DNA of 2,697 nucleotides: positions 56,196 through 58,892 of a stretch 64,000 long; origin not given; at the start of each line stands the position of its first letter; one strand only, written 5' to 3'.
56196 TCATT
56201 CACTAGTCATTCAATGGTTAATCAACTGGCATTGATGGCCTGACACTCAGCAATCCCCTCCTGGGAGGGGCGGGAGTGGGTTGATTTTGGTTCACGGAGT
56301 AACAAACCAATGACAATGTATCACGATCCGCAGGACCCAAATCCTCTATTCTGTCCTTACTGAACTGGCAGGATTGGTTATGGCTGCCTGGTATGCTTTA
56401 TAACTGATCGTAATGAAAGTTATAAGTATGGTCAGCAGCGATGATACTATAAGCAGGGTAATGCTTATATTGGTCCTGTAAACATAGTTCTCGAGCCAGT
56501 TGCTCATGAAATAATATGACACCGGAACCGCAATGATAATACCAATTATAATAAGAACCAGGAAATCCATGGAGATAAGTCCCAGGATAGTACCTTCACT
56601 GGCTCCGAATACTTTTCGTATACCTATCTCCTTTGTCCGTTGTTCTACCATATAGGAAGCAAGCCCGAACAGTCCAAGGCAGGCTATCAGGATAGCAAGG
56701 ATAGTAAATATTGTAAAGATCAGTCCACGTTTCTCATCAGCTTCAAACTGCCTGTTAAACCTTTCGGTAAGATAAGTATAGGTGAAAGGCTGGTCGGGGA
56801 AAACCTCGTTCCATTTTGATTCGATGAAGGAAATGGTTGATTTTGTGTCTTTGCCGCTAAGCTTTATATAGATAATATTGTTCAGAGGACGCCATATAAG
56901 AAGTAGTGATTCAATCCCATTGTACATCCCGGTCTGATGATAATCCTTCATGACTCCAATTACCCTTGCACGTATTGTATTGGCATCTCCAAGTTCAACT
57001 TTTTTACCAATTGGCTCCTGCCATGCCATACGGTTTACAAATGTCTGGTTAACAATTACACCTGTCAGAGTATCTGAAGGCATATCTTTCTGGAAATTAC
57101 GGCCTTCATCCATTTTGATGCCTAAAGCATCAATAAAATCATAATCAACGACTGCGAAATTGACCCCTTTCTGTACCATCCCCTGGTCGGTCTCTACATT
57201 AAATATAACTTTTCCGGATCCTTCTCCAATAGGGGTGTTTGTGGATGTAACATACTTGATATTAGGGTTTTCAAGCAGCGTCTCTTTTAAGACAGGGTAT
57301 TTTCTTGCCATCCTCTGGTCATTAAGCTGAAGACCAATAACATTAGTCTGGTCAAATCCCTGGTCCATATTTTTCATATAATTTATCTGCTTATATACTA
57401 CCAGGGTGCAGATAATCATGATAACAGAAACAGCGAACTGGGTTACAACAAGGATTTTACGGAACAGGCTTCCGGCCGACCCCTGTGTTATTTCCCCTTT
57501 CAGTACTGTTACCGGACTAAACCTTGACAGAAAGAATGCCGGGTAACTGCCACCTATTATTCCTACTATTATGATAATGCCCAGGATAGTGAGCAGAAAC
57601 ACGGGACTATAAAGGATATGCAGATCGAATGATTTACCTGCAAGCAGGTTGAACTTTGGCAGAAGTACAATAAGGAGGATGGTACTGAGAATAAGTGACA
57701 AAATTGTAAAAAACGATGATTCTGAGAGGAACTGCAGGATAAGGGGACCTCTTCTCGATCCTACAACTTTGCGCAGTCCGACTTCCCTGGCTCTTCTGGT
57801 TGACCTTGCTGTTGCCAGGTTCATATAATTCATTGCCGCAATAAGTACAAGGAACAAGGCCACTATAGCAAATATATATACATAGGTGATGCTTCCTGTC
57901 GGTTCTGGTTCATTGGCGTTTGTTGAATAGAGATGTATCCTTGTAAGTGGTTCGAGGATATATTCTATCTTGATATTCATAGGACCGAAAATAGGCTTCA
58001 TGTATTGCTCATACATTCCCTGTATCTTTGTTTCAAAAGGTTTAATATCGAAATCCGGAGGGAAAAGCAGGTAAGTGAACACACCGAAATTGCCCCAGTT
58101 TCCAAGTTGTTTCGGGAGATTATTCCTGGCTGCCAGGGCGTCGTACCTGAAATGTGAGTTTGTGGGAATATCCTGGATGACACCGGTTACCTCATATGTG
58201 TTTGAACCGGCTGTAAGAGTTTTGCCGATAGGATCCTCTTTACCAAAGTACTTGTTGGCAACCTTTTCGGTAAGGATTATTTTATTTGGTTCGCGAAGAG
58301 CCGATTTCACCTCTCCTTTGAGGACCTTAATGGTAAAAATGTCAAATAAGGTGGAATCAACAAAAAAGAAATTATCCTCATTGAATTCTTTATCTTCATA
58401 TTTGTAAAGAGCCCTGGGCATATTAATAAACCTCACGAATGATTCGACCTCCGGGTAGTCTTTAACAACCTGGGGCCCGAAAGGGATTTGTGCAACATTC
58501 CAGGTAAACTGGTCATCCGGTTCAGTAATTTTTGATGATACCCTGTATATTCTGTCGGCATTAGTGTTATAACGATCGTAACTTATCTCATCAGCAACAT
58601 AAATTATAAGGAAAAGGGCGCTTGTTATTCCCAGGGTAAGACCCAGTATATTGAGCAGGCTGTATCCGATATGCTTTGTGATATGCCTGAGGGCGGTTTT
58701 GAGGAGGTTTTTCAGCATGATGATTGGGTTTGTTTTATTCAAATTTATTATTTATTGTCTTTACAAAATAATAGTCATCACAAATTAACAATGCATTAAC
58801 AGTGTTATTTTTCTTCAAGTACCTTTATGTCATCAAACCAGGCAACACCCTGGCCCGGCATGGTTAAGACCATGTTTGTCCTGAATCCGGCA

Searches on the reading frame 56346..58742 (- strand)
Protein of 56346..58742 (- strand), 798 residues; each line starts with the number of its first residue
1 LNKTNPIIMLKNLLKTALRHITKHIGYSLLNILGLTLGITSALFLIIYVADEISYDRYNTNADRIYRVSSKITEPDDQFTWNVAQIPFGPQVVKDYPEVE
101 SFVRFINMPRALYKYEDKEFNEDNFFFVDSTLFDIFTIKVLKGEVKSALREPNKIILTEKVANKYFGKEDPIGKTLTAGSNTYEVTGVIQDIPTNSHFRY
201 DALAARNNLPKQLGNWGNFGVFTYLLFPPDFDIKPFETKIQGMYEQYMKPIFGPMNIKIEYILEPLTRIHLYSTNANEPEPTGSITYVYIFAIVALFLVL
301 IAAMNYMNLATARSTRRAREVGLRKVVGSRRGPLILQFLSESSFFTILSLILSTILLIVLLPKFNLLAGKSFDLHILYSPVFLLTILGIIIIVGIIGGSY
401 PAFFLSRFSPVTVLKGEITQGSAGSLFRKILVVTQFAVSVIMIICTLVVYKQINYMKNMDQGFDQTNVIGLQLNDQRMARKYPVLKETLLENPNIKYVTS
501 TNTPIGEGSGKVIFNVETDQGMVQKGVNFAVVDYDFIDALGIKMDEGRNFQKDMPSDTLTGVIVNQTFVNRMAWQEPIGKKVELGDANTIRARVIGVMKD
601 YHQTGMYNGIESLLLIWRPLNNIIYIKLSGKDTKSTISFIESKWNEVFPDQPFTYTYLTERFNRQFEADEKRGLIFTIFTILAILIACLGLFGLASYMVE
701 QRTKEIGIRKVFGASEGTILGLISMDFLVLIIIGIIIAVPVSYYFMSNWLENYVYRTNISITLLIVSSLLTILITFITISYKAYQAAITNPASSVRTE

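Call 5: search_protein_families(library=pfam, proteins=[window:56346-58742:-], max_evalue=0.1)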
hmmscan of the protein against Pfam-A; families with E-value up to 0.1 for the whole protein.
window:56346-58742:- (798 aa): 2 families
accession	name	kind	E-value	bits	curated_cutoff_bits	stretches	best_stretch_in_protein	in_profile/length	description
PF12704.14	MacB_PCD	-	6.2e-30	105.5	27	2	28-201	1-168/207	MacB-like periplasmic core domain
PF02687.27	FtsX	-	2.5e-25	89.3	25.5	2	293-410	2-120/120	FtsX-like permease C-terminal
